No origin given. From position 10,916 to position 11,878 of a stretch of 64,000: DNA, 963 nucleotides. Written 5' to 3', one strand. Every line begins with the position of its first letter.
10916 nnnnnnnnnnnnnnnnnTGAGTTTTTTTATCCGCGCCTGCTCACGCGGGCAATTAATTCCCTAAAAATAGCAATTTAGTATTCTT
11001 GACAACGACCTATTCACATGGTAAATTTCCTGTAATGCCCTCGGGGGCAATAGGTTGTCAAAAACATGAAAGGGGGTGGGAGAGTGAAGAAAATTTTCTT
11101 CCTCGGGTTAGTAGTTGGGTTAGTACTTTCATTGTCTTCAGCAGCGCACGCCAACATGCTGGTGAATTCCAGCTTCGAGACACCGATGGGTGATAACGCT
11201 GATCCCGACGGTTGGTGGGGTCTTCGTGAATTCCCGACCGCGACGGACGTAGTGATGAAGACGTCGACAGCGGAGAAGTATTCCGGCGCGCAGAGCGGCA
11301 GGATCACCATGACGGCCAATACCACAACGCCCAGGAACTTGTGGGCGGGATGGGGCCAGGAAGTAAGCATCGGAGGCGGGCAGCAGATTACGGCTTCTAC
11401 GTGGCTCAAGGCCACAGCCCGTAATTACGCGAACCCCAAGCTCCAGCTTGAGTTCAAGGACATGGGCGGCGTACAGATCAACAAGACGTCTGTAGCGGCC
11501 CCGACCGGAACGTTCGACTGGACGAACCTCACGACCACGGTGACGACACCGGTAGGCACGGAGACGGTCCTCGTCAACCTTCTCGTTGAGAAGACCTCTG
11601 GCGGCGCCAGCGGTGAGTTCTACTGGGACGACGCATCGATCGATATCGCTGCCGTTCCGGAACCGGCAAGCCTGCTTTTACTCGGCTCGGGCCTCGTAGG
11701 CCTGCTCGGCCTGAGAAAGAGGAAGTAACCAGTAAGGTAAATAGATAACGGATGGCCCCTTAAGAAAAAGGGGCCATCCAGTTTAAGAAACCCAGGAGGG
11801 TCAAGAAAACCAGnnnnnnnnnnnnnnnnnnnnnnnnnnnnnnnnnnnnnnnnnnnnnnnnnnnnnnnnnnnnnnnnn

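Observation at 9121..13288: Paralogous array of secreted beta-sandwich proteins, including PEP-CTERM exosortase substrates, translationally coupled to a c-di-GMP signalling gene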

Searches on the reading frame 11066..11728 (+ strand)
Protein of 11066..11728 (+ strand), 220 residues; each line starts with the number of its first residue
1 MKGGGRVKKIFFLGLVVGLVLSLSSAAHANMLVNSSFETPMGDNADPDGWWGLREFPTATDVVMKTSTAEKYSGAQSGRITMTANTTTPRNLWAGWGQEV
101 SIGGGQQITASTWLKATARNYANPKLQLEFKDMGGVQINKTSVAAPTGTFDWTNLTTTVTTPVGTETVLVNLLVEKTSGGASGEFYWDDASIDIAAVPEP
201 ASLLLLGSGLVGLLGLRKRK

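Call 3: search_protein_families(library=pfam, proteins=[window:11066-11728:+], max_evalue=1)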
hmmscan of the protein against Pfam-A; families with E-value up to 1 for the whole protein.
window:11066-11728:+ (220 aa): 2 families
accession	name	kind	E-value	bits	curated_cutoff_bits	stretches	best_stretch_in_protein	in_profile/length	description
PF07589.16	PEP-CTERM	-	3.4e-07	30.5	20.7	1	196-219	1-23/24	PEP-CTERM motif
PF02018.23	CBM_4_9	-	0.013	16.3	25.9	1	30-173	2-130/136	Carbohydrate binding domain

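Call 4: search_protein_families(library=ncbifam, proteins=[window:11066-11728:+], max_evalue=1)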
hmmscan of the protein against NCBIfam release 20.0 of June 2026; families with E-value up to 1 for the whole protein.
window:11066-11728:+ (220 aa): 13 families
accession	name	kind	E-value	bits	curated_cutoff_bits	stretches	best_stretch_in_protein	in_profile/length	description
NF033554.9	floc_PepA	equivalog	5.4e-10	39.5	80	1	112-220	151-260/261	flocculation-associated PEP-CTERM protein PepA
NF038129.1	PEP_NF038129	equivalog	2.2e-07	30.9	65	1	147-219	118-193/194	NF038129 family PEP-CTERM protein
NF041538.1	PEP_EDSA_1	subfamily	4e-06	26.7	100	1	191-220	277-307/307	EDSAP-1 family PEP-CTERM protein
TIGR02595.1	PEP_CTERM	domain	1.1e-05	25.9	16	1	197-220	1-23/24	PEP-CTERM sorting domain-containing protein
NF038125.1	PEP_CTERM_THxN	subfamily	1.3e-05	24.9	85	1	191-220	216-246/246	THxN family PEP-CTERM protein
NF038120.1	PEP_CTERM_QFxxD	subfamily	1.5e-05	25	80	1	179-219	177-215/215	NF038120 family PEP-CTERM protein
NF038126.1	PEP_CTERM_FxDxF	subfamily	0.00031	21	50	1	136-218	77-165/165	FxDxF family PEP-CTERM protein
NF041927.1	Xrt_dep_XDP1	equivalog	0.00032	20.8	125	1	195-220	217-242/242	exosortase-dependent surface protein XDP1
NF038118.1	PEP_CTERM_CCXG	equivalog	0.0013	18.5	90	1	190-220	169-199/199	CCXG family PEP-CTERM protein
TIGR03370.1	VPLPA-CTERM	domain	0.011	15.7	25.35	1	197-220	1-24/25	VPLPA-CTERM sorting domain-containing protein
NF038124.1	PEP_CTERM_TLD_A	exception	0.019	14.6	100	1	194-218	208-234/235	PEP_CTERM-anchored TLD domain-containing protein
NF033947.0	PEP-cistern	hypoth_equivalog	0.052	13.3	60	1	190-219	166-195/195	cistern family PEP-CTERM protein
NF038119.1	PEP_CTERM_MHFG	equivalog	0.2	12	100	1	187-219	226-258/260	MHFG family PEP-CTERM protein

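Call 20: find_homologous_proteins(query=window:11066-11728:+)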
Query window:11066-11728:+ (220 aa): 93 proteins with E <= 0.001 among 2992 candidates.
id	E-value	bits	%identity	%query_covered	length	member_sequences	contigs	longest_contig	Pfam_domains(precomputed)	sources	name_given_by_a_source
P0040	6.8e-133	459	98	97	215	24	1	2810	PF07589.17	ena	-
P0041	5.5e-120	417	89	89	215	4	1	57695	PF07589.17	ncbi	ncbi:MAG: PEP-CTERM sorting domain-containing protein [Candidatus Omnitrophota bacterium]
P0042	3.5e-115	401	86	97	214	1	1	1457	PF07589.17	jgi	jgi:hypothetical protein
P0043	3.2e-108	378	82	89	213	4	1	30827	PF07589.17,PF02018.24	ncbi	ncbi:MAG: PEP-CTERM sorting domain-containing protein [Candidatus Omnitrophota bacterium]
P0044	2.4e-87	310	67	97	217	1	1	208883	PF07589.17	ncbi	-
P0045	6.1e-83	296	64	89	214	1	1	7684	PF07589.17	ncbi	-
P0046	1.7e-73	265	63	78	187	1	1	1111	PF07589.17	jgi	jgi:hypothetical protein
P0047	2.9e-70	254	57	94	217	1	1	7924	PF07589.17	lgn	-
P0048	3.0e-69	251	56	89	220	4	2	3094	PF07589.17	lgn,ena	-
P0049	2.6e-65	238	56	97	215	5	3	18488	PF07589.17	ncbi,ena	-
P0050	1.2e-64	236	56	90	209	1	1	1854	-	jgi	-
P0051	1.6e-64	236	56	88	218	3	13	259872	PF07589.17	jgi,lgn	jgi:hypothetical protein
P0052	1.9e-60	222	48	89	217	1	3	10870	PF07589.17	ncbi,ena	-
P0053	1.3e-58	216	50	97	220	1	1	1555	PF07589.17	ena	-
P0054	2.4e-49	186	48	97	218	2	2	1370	PF07589.17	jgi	-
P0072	1.4e-18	85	35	100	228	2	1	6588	PF02018.24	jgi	jgi:hypothetical protein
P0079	8.6e-16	76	36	97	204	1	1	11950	PF07589.17,PF02018.24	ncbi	-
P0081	2.5e-15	75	31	85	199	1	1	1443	PF07589.17,PF02018.24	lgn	-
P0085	1.2e-14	73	37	94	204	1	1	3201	PF07589.17,PF02018.24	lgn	-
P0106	9.4e-8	50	30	97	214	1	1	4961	PF07589.17,PF02018.24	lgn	-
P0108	2.6e-7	49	47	31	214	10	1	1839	PF07589.17,PF02018.24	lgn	-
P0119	8.8e-6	44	38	23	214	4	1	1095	PF07589.17,PF02018.24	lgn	-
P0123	1.7e-5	43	29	97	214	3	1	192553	PF07589.17,PF02018.24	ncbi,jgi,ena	ncbi:MAG: carbohydrate binding domain-containing protein [Candidatus Omnitrophota bacterium]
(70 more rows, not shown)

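Call 29: find_related_loci(query=A3, collection=genome_contigs, flank=10000)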
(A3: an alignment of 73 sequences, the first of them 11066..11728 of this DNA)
Query A3 (220 aa) in genome_contigs; peptide patterns used: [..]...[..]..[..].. (x = any residue, [..] = any of these).
595 stretches matched a pattern (row limit reached: there are more); 27 encode a relative of the query (tblastn E <= 1e-3); 27 distinct loci.
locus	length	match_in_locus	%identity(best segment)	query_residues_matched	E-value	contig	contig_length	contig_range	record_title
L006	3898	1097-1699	96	2-202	2e-123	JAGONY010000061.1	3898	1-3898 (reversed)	MAG: Candidatus Omnitrophota bacterium isolate Go_SlDig_bin_77 Go_SlDig_84750_length_3898_cov_3.769027, whole genome sho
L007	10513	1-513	54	51-220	2e-43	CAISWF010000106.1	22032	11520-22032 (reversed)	MAG: Candidatus Omnitrophica bacterium isolate E3_bin-509 genome assembly, contig: bin-509:106/171, whole genome shotgun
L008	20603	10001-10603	42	2-202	6e-40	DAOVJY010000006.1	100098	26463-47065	MAG TPA_asm: Candidatus Omnitrophota bacterium isolate CSMAG_1405 CSMAG_1405_k141_3485104_length_100098_cov_32.0002, who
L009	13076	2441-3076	36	4-220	3e-19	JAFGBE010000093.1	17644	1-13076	MAG: Candidatus Auribacterota bacterium isolate Zod_Metabat.1009 k87_6350792, whole genome shotgun sequence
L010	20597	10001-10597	35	2-202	8e-19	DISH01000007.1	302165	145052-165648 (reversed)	MAG TPA_asm: Candidatus Omnitrophica bacterium UBA6215 UBA6215_contig_1665, whole genome shotgun sequence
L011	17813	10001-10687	27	6-220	2e-14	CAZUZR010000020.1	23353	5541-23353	MAG TPA_asm: uncultured Planctomycetia bacterium isolate binchicken_co266_232 genome assembly, contig: NODE_3589_length_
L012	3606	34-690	31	1-220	3e-10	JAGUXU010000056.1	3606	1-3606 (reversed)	MAG: Candidatus Omnitrophota bacterium isolate DeMMO4_7 c_000000009823, whole genome shotgun sequence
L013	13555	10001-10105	61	185-220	2e-7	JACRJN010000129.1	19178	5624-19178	MAG: Candidatus Schekmanbacteria bacterium isolate NC_groundwater_1830_Pr3_B-0.1um_47_19 SR-2_scaffold_141_2607416, whol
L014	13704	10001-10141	40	174-220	1e-6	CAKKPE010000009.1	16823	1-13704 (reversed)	bacterium isolate Hainich-H32-bin143-1 genome assembly, contig: H32-bin143_1_Hain_PNK108_H32_02um_1979_length_16823_cov_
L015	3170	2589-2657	74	197-219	7e-7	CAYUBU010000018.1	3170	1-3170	MAG TPA_asm: uncultured Nitrospirota bacterium isolate binchicken_co231_141 genome assembly, contig: k141_1385737, whole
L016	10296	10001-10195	41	154-220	1e-6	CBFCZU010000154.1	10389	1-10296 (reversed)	MAG TPA_asm: uncultured Planctomycetales bacterium isolate SRR26215681_concoct_196 genome assembly, contig: ERZ25073475.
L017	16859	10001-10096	56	189-220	2e-6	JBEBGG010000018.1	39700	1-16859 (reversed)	MAG: Vicinamibacterales bacterium isolate ASF_16 NODE_356_length_39700_cov_4.284134, whole genome shotgun sequence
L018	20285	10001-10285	31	132-220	3e-6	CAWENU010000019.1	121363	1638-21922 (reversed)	MAG: uncultured Acidobacteriota bacterium isolate MFD02579.bin.2.51 genome assembly, contig: contig_30098, whole genome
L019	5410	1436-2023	29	2-202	4e-6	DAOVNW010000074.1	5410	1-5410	MAG TPA_asm: Candidatus Omnitrophota bacterium isolate CSMAG_1507 CSMAG_1507_k141_107053_length_5410_cov_13.0000, whole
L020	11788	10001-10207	34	152-220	6e-6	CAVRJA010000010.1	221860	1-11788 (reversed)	MAG: uncultured Acidobacteriota bacterium isolate MFD05942.bin.2.7 genome assembly, contig: contig_27208, whole genome s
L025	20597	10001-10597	28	1-202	1e-5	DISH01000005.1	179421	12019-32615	MAG TPA_asm: Candidatus Omnitrophica bacterium UBA6215 UBA6215_contig_2591, whole genome shotgun sequence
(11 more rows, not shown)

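Call 30: predict_structure(alignment_id=A3)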
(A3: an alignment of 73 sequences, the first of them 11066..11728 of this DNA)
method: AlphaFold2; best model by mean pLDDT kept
length: 220 residues; sequences in the alignment: 73
mean_pLDDT: 89.3   pTM: 0.79
mean pLDDT of the five models: 89.3, 87.6, 87.6, 87.3, 86.9
residues with pLDDT >= 90: 164; 70-90: 19; 50-70: 34; < 50: 3
segments of 3 or more residues with pLDDT < 50: 1-3
pLDDT, mean of each block of 10 residues (from residue 1): 57 77 66 96 96 96 98 98 96 98 96 98 98 98 98 98 98 97 98 78 61 66
secondary structure, 60 per line:
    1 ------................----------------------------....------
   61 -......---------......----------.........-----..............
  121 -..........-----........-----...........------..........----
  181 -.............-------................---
elements in order: H7-22 E51-54 E62-67 E77-82 E93-101 E107-120 E122-131 E137-144 E150-160 E167-176 E182-194 H202-217
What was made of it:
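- On PEP-CTERM/exosortase system: The AF2 model shows an N-terminal helix followed by the domain (call 30).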

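Call 34: fold_search(model_id=the predicted structure, library=pdb)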
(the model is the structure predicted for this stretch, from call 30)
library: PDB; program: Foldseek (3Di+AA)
matches with E <= 10: 1866; with E <= 0.001: 232
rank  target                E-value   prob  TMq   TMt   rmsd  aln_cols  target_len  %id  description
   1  5w6h_A                3.5e-09  1.00  0.58  0.19   2.8       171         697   13  Crystal structure of Bacteriophage CBA120 tailspike protein 4 enzymatically active domain (TSP4dN, orf213) (released 2018-10-24)
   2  3oea_A                4.6e-09  1.00  0.53  0.77   3.9       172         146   22  Crystal structure of the Q121E mutants of C.polysaccharolyticus CBM16-1 bound to cellopentaose (released 2010-08-25)
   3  3oeb_A                6.3e-09  1.00  0.52  0.77   3.8       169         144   21  Crystal structure of the Q121E mutant of C.polysaccharolyticus CBM16-1 bound to mannopentaose (released 2010-08-25)
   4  8iq9_B                6.7e-09  1.00  0.58  0.24   3.1       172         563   15  Crystal structure of trimeric K2-2 TSP in complex with tetrasaccharide and octasaccharide (released 2024-02-21)
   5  2zew_A                7.4e-09  1.00  0.52  0.75   3.9       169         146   21  Family 16 Cabohydrate Binding Domain Module 1 (released 2008-03-04)
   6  2zey_A                8.2e-09  1.00  0.53  0.78   3.8       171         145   21  Family 16 carbohydrate binding module (released 2008-03-04)
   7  2zey_B                8.2e-09  1.00  0.52  0.77   3.8       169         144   21  Family 16 carbohydrate binding module (released 2008-03-04)
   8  4d0q                  9.2e-09  1.00  0.53  0.71   3.9       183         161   14  Hyaluronan Binding Module of the Streptococcal Pneumoniae Hyaluronate Lyase (released 2014-08-06)
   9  2zex_A                9.7e-09  1.00  0.52  0.74   4.0       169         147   20  Family 16 carbohydrate binding module (released 2008-03-04)
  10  8iqe_C                1.1e-08  1.00  0.57  0.24   3.2       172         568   16  Crystal structure of tetrameric K2-2 TSP (released 2024-02-21)
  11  2zex_B                1.1e-08  1.00  0.53  0.77   4.0       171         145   20  Family 16 carbohydrate binding module (released 2008-03-04)
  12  8ic1_A                1.1e-08  1.00  0.50  0.25   4.1       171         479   16  endo-alpha-D-arabinanase EndoMA1 D51N mutant from Microbacterium arabinogalactanolyticum in complex with arabinooligos (released 2023-08-16)
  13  4xup_E                1.3e-08  1.00  0.51  0.67   3.9       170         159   19  Structure of the N-terminal CBM22-1-CBM22-2 tandem domain from Paenibacillus barcinonensis Xyn10C (released 2015-06-03)
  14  8xmz_A                1.3e-08  1.00  0.49  0.75   3.7       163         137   17  Crystal structure of a novel porphyran-binding carbohydrate binding module (released 2024-01-17)
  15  4xup_C                1.7e-08  1.00  0.54  0.71   4.0       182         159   20  Structure of the N-terminal CBM22-1-CBM22-2 tandem domain from Paenibacillus barcinonensis Xyn10C (released 2015-06-03)
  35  4xup_A                1.5e-07  1.00  0.54  0.38   4.3       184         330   20  Structure of the N-terminal CBM22-1-CBM22-2 tandem domain from Paenibacillus barcinonensis Xyn10C (released 2015-06-03)
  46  4xup_F                3.3e-07  1.00  0.52  0.37   4.9       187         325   19  Structure of the N-terminal CBM22-1-CBM22-2 tandem domain from Paenibacillus barcinonensis Xyn10C (released 2015-06-03)
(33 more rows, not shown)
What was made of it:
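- On Pfam CBM_4_9 (PF02018): Foldseek hits CBM16 (2zey, 3oea), CBM22 (4xup) and CBM4-2 at probability 1.0, TM to target 0.70-0.78 (calls 30, 34).
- Closest known: CBM_4_9 superfamily modules. Same: The beta-jelly-roll fold is shared: Foldseek TM normalised to target 0.70-0.78 (call 34).
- The CBM-like fold also occurs in phage fibres and in Stig cyclases (call 34). CBM-fold Stig cyclases appear among the Foldseek hits (call 34).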
